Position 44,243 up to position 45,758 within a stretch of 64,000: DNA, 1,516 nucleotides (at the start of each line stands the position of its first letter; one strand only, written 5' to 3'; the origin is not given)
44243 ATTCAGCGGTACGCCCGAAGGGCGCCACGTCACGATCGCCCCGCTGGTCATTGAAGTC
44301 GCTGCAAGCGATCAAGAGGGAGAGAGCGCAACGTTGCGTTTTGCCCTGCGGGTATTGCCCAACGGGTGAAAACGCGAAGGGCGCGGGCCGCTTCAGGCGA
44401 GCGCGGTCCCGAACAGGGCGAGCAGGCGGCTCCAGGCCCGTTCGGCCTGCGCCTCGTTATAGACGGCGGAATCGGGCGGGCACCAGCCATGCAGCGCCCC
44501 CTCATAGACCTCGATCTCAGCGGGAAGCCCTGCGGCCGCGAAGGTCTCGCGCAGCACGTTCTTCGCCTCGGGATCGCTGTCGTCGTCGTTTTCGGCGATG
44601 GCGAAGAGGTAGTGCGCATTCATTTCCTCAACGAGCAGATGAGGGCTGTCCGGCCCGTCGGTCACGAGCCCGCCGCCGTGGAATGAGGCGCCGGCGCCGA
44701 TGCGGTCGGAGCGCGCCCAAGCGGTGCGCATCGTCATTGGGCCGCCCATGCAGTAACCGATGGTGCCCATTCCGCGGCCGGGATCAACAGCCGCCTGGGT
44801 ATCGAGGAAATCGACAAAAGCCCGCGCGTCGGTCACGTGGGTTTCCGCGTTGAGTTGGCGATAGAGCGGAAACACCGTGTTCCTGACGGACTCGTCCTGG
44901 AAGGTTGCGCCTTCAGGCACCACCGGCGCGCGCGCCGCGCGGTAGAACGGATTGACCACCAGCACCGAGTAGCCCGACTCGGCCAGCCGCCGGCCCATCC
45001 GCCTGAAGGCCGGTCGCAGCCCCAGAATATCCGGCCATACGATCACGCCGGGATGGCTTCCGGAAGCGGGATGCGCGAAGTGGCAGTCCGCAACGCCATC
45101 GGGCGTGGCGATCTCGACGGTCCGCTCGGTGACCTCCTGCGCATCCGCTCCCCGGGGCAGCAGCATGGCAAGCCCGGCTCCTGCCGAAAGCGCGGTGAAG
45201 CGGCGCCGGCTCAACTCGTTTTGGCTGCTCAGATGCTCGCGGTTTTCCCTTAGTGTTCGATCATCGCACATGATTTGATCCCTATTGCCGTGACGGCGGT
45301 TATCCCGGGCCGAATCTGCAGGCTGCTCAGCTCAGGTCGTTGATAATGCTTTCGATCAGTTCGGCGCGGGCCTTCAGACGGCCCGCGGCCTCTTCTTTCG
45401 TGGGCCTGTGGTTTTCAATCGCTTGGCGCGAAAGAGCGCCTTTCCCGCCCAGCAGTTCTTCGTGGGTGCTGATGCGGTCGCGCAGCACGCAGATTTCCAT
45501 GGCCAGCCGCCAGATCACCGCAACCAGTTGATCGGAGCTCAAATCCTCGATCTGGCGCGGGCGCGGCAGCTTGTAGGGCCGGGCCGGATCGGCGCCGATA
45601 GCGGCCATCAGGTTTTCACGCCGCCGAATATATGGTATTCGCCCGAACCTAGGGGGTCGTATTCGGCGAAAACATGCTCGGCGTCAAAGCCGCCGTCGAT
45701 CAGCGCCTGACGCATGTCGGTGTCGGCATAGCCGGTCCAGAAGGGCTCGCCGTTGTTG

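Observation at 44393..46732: Third copy of the methyltransferase/small-protein module, with swapped gene order and again a Tat-exported hydrolase downstream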

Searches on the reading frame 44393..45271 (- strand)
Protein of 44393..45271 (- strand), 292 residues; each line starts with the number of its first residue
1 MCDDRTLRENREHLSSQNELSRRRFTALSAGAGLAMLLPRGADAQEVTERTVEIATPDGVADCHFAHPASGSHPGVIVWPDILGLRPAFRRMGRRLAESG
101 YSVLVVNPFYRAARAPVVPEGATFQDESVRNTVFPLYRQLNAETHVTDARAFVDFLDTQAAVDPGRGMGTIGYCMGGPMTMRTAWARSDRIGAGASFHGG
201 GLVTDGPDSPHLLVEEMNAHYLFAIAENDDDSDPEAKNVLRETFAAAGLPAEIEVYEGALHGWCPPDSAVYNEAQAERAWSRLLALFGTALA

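Call 3: search_protein_families(library=pfam, proteins=[window:44393-45271:-], max_evalue=0.01)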
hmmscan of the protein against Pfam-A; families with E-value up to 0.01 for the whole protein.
window:44393-45271:- (292 aa): 1 family
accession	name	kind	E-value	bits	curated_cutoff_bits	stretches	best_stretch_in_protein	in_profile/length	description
PF01738.24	DLH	-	4.1e-36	125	21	1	66-290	6-216/217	Dienelactone hydrolase family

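Call 4: search_protein_families(library=ncbifam, proteins=[window:44393-45271:-], max_evalue=0.01)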
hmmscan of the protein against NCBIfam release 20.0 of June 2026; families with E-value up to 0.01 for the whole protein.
window:44393-45271:- (292 aa): 1 family
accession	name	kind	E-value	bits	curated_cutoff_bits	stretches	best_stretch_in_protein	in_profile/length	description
NF041440.1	hydrolase_YghX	exception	2e-12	46.9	460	1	45-289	57-290/292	YghX family hydrolase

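Call 77: search_solved_structures(query=window:44393-45271:-, max_evalue=0.00001)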
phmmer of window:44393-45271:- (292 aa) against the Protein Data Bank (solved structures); distinct sequences matched with E-value up to 0.00001: 18.
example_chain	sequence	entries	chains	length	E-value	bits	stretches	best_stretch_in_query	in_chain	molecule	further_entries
3f67_A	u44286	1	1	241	2.3e-11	47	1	66-288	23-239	Putative dienelactone hydrolase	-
7jka_A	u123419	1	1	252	1e-08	38.3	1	60-207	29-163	m3DLH protein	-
4zi5_A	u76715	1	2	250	1.8e-08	37.5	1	60-210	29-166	P91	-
9n2w_A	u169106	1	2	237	2.6e-08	36.9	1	64-209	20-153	Dienelactone hydrolase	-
1din_A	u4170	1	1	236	3.9e-08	36.4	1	65-284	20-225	DIENELACTONE HYDROLASE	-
1zix_A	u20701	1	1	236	2.1e-07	34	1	65-284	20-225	Carboxymethylenebutenolidase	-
1zi9_A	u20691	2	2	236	2.9e-07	33.5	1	65-284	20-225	Carboxymethylenebutenolidase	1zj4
8vb3_A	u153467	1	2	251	3e-07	33.5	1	68-201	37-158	Dienelactone hydrolase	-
4u2d_A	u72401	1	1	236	3.6e-07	33.2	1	65-284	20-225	Carboxymethylenebutenolidase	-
4u2e_A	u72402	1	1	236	3.6e-07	33.2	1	65-284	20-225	Carboxymethylenebutenolidase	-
4u2f_A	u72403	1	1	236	3.7e-07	33.2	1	65-284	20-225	Carboxymethylenebutenolidase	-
1zi8_A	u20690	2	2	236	5.3e-07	32.7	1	65-283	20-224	Carboxymethylenebutenolidase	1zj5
4u2b_A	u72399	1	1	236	5.8e-07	32.5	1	65-284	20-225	Carboxymethylenebutenolidase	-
1ggv_A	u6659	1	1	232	5.9e-07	32.5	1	65-284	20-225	DIENELACTONE HYDROLASE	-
1zic_A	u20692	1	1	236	8e-07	32.1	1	65-284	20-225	Carboxymethylenebutenolidase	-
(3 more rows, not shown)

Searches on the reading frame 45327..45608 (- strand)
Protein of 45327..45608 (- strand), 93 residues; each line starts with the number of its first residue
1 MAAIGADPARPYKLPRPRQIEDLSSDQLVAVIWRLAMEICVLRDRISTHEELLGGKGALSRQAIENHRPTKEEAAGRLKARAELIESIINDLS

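Call 3: search_protein_families(library=pfam, proteins=[window:45327-45608:-], max_evalue=0.01)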
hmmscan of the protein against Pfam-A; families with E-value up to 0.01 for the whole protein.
window:45327-45608:- (93 aa): 0 families

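Call 4: search_protein_families(library=ncbifam, proteins=[window:45327-45608:-], max_evalue=0.01)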
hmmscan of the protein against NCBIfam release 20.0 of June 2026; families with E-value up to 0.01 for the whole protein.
window:45327-45608:- (93 aa): 0 families

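Call 7: find_homologous_proteins(query=window:45327-45608:-, max_evalue=0.001)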
Query window:45327-45608:- (93 aa): 80 proteins with E <= 0.001 among 94 candidates.
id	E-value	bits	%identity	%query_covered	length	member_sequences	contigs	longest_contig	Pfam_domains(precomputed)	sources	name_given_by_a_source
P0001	7.4e-52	191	99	100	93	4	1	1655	-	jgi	-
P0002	1.4e-42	161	86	100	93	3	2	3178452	-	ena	-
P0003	5.3e-39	150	78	100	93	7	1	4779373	-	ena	-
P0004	1.5e-38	148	77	100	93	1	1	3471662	-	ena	-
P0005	2.0e-38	148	81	100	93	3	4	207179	-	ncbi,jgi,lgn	-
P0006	1.3e-37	145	76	100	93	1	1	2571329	-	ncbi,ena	-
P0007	5.6e-37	143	76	100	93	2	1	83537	-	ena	-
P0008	1.5e-36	142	75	100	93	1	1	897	-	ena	-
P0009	5.3e-36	140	75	100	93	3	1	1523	-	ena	-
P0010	5.4e-36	140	74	100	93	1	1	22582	-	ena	-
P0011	1.5e-35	139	74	100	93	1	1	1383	-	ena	-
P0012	2.0e-35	138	73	99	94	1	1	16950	-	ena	-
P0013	2.9e-35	138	72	99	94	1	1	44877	-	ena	-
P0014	4.2e-35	137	72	99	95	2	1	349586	-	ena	-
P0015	5.8e-35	137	78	95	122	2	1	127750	-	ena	-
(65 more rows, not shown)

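Call 19: search_solved_structures(query=A2, max_evalue=10)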
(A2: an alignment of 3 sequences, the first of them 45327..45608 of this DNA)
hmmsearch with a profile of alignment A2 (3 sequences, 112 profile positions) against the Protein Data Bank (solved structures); distinct sequences matched with E-value up to 10: 2.
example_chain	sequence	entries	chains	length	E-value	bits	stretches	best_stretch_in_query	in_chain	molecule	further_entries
3dqg_A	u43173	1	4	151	0.11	15.9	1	62-99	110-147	Heat shock 70 kDa protein F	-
4ob1_A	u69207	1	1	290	2.4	11.5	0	55-77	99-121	Cobalt-containing nitrile hydratase subunit alpha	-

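Call 34: search_protein_representatives(alignment_id=A4)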
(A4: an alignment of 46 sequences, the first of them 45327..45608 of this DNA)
Query: 46 sequences, 92 profile positions. Proteins with E-value up to 0.001 (for the whole library): 1411; up to 1e-10: 377; up to 1e-30: 2. The best 150 are listed.
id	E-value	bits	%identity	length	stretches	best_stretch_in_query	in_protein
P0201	1.1e-36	140.8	-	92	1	5-92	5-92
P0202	1.1e-34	134.4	-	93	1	2-92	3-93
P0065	1.1e-30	121.6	-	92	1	5-92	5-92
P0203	5.0e-28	113.0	-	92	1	5-92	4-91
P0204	1.8e-27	111.3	-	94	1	4-92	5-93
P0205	2.3e-24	101.3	-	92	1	4-92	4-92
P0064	8.9e-24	99.4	-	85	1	3-68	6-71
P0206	1.1e-20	89.5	-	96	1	17-92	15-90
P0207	1.1e-19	86.3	-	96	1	14-91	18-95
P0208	1.7e-19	85.7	-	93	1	5-91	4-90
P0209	9.4e-19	83.3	-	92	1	13-91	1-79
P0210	2.1e-18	82.2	-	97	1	15-91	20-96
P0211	5.4e-18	80.9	-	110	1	6-91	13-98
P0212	8.8e-18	80.2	-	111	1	11-91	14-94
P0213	1.2e-17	79.8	-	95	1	5-92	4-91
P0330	2.3e-13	66.0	-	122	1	14-91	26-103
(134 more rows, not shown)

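Call 35: search_protein_families(library=pfam, alignment_id=A4, max_evalue=5)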
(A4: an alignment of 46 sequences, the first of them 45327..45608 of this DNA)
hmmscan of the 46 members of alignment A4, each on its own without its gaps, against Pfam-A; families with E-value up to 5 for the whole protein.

A. member 1, window:45327-45608:- (93 aa): 1 family
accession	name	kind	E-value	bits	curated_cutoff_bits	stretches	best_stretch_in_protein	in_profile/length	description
PF15450.11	CCDC154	-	0.015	14.3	28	1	18-90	357-425/530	Coiled-coil domain-containing protein 154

B. families by the number of members that match (of 46 scanned): 22 families
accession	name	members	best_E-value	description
PF15450.11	CCDC154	7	0.0002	Coiled-coil domain-containing protein 154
PF09738.14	LRRFIP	3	0.035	LRRFIP family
PF06667.17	PspB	2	0.034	Phage shock protein B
PF22614.2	Slo-like_RCK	2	0.1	Calcium-activated potassium channel slowpoke-like RCK domain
PF22626.3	LysX_preATP_grasp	1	0.026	LysX preATP-grasp domain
PF03377.19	TAL_effector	1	0.027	TAL effector repeat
PF01047.28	MarR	1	0.06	MarR family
PF01576.24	Myosin_tail_1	1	0.071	Myosin tail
PF22417.1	Hmr1_E-cad-like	1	0.073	Cadherin-related hmr-1 E-cadherin-like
PF24497.1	MIT_ATG1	1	0.083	ATG1, MIT domain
PF23606.1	HEAT_ULK4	1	0.084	Serine/threonine-protein kinase ULK4-like, HEAT repeats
PF18521.6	TAD2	1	0.12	Transactivation domain 2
PF18945.5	VipB_2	1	0.14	EvpB/VC_A0108, tail sheath gpW/gp25-like domain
PF22951.1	3HBD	1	0.17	Three-helical bundle domain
PF14837.11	INTS5_N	1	0.18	Integrator complex subunit 5 N-terminus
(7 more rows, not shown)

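Call 38: predict_structure(alignment_id=A4)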
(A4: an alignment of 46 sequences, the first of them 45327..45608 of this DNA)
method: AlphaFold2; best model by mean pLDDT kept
length: 93 residues; sequences in the alignment: 46
mean_pLDDT: 75.4   pTM: 0.48
mean pLDDT of the five models: 75.4, 75.1, 74.3, 74.2, 73.3
residues with pLDDT >= 90: 7; 70-90: 57; 50-70: 22; < 50: 7
segments of 3 or more residues with pLDDT < 50: 1-6
pLDDT, mean of each block of 10 residues (from residue 1): 49 58 73 83 90 82 85 88 77 53
secondary structure, 60 per line:
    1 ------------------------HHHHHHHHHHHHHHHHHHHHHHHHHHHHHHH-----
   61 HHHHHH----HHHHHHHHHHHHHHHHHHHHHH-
elements in order: H25-55 H61-66 H71-92

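Call 47: fold_search(model_id=the predicted structure, library=pdb)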
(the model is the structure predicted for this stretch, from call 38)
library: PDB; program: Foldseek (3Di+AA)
matches with E <= 10: 7; with E <= 0.001: 0
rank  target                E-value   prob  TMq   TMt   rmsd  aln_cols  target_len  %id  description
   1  9h3g_BT               5.2e+00  0.06  0.27  0.07  16.5        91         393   15  Structure of the Arabidopsis thaliana 80S ribosome in complex with P- and E-site tRNAs and mRNA (released 2026-02-04)
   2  6zr2_m                6.1e+00  0.06  0.33  0.25  21.1       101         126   18  Cryo-EM structure of respiratory complex I in the active state from Mus musculus at 3.1 A (released 2020-10-21)
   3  9iho_h                7.0e+00  0.04  0.24  0.18  20.7        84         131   12  Open state without NUQM and without flavoprotein (classification state 4) of Pichia pastoris mitochondrial complex I i (released 2025-10-15)
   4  8azw_s                7.0e+00  0.04  0.26  0.08  16.2        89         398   16  Cryo-EM structure of the plant 60S subunit (released 2023-06-07)
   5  6eri_Az               7.5e+00  0.03  0.25  0.16   6.9        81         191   27  Structure of the chloroplast ribosome with chl-RRF and hibernation-promoting factor (released 2018-04-18)
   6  5lfk_B                8.1e+00  0.04  0.25  0.10  11.8        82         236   20  Crystal structure of CpxAHDC (hemiphosphorylated form) (released 2017-06-07)
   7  5g4y                  8.7e+00  0.08  0.30  0.20   6.1        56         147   18  Structural basis for carboxylic acid recognition by a Cache chemosensory domain. (released 2017-03-29)

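Call 82: find_encoding_contigs(protein=P0330, flank=4000, max_places=2)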
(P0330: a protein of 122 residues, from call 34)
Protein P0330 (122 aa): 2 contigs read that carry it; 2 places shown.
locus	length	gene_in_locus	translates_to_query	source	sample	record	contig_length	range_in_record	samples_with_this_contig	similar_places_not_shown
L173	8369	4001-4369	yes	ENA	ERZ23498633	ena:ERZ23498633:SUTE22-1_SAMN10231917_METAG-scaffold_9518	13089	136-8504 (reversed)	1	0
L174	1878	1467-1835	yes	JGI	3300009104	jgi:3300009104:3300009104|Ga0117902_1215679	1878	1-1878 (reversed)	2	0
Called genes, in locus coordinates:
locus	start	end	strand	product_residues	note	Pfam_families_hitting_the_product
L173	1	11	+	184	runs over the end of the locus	PF00160:Pro_isomerase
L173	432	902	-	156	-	-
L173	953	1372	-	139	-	PF07045:DUF1330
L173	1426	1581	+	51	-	-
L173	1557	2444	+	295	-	-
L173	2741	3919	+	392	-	PF01209:Ubie_methyltran, PF13489:Methyltransf_23, PF05175:MTS (weak), PF08241:Methyltransf_11, PF08242:Methyltransf_12, PF13649:Methyltransf_25, PF13847:Methyltransf_31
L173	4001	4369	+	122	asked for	-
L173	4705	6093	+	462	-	PF00890:FAD_binding_2, PF01134:GIDA (faint), PF03486:HI0933_like (weak), PF07992:Pyr_redox_2, PF12831:FAD_oxidored, PF13738:Pyr_redox_3, PF00070:Pyr_redox, PF02852:Pyr_redox_dim, +6 more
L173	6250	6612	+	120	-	-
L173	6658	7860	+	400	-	PF01209:Ubie_methyltran (weak), PF13489:Methyltransf_23, PF13847:Methyltransf_31, PF08241:Methyltransf_11, PF08242:Methyltransf_12, PF13649:Methyltransf_25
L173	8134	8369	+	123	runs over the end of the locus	?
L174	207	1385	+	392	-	PF01209:Ubie_methyltran, PF13489:Methyltransf_23, PF05175:MTS (weak), PF08241:Methyltransf_11, PF08242:Methyltransf_12, PF13649:Methyltransf_25, PF13847:Methyltransf_31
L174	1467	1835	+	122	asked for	-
